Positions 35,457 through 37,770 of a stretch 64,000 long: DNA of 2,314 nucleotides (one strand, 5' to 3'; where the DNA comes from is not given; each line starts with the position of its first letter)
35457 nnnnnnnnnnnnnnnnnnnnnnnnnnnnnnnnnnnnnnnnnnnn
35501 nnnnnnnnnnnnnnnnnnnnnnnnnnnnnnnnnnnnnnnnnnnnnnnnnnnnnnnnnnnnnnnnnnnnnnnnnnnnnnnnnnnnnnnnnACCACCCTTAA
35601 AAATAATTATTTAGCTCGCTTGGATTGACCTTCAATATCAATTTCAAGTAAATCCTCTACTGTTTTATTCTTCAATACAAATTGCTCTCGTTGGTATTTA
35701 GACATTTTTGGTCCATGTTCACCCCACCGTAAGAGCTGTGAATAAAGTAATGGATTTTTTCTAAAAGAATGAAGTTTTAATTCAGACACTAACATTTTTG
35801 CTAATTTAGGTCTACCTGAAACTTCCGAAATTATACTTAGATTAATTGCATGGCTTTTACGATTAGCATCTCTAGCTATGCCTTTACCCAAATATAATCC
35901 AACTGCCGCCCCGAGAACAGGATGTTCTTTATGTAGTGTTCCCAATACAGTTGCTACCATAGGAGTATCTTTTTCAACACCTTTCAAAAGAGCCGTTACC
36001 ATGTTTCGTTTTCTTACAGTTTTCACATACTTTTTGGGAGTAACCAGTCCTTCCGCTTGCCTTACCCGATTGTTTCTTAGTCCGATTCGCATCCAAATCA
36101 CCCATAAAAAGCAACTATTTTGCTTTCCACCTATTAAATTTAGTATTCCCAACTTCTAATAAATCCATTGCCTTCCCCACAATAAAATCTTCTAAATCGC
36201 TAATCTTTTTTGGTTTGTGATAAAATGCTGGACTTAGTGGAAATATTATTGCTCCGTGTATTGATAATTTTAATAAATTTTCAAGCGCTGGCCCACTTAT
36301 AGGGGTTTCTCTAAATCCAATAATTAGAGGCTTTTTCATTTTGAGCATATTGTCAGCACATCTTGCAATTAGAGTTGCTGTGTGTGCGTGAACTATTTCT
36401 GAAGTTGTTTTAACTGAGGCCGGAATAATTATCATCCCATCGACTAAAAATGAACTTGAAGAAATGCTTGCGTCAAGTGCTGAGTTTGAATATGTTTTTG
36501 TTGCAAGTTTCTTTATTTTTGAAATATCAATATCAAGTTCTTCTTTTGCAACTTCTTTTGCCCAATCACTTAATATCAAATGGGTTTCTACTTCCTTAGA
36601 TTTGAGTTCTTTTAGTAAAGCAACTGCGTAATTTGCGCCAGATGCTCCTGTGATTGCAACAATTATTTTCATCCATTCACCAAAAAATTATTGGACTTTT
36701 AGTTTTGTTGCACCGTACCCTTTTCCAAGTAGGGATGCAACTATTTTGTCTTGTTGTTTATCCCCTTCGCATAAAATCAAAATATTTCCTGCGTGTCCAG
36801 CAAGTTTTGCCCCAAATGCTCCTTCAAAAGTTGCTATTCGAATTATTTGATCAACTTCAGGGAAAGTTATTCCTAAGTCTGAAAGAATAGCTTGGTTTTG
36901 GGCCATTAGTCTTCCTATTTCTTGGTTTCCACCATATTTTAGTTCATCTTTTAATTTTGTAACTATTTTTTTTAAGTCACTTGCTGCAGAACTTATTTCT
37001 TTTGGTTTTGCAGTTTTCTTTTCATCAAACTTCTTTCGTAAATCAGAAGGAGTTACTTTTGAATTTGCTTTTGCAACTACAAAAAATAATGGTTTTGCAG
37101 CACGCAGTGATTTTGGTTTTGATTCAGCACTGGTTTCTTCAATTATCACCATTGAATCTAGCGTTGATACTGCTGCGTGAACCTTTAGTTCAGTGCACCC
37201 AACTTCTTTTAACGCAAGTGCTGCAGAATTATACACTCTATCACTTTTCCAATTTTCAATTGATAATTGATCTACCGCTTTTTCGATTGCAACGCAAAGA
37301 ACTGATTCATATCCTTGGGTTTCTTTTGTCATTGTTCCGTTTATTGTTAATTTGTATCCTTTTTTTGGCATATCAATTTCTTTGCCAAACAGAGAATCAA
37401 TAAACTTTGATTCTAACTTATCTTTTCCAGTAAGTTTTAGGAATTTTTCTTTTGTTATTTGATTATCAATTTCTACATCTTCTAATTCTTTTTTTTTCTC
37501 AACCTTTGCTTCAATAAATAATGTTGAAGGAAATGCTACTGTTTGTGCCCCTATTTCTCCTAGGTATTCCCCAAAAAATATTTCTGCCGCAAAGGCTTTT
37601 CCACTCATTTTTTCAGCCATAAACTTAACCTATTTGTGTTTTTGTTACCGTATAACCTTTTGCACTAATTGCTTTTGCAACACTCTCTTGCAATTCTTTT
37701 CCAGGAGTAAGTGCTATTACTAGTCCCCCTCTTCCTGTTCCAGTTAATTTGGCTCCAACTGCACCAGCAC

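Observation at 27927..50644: Arginine-rich, unrecognisable ORFs intercalated one by one between conserved pyruvate-oxidation and mevalonate-pathway genes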

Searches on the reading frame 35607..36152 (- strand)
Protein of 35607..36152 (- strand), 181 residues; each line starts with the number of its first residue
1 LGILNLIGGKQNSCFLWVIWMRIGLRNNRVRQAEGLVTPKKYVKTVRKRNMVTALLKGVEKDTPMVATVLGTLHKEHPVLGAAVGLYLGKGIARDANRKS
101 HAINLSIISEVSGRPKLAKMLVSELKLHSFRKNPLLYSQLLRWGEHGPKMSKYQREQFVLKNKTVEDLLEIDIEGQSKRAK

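Call 4: search_protein_families(library=pfam, proteins=[window:35607-36152:-], max_evalue=1)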
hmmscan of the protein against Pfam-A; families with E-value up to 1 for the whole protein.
window:35607-36152:- (181 aa): 0 families

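Call 5: search_protein_families(library=ncbifam, proteins=[window:35607-36152:-], max_evalue=1)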
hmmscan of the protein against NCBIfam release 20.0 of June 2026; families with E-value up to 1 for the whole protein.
window:35607-36152:- (181 aa): 0 families

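Call 52: search_protein_families(library=phrogs, proteins=[window:35607-36152:-], max_evalue=0.1)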
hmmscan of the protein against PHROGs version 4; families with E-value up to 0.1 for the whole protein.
window:35607-36152:- (181 aa): 0 families

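Call 53: search_protein_families(library=padloc, proteins=[window:35607-36152:-], max_evalue=0.1)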
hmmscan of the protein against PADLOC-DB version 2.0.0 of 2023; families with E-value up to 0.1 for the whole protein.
window:35607-36152:- (181 aa): 0 families

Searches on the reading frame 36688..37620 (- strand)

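Call 63: search_protein_families(library=pfam, proteins=[window:36688-37620:-], max_evalue=0.01)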
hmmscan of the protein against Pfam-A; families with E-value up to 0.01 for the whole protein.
window:36688-37620:- (310 aa): 1 family
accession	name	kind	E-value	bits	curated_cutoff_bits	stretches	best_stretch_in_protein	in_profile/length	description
PF08544.19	GHMP_kinases_C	-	1.5e-06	29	21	1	230-297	8-79/85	GHMP kinases C terminal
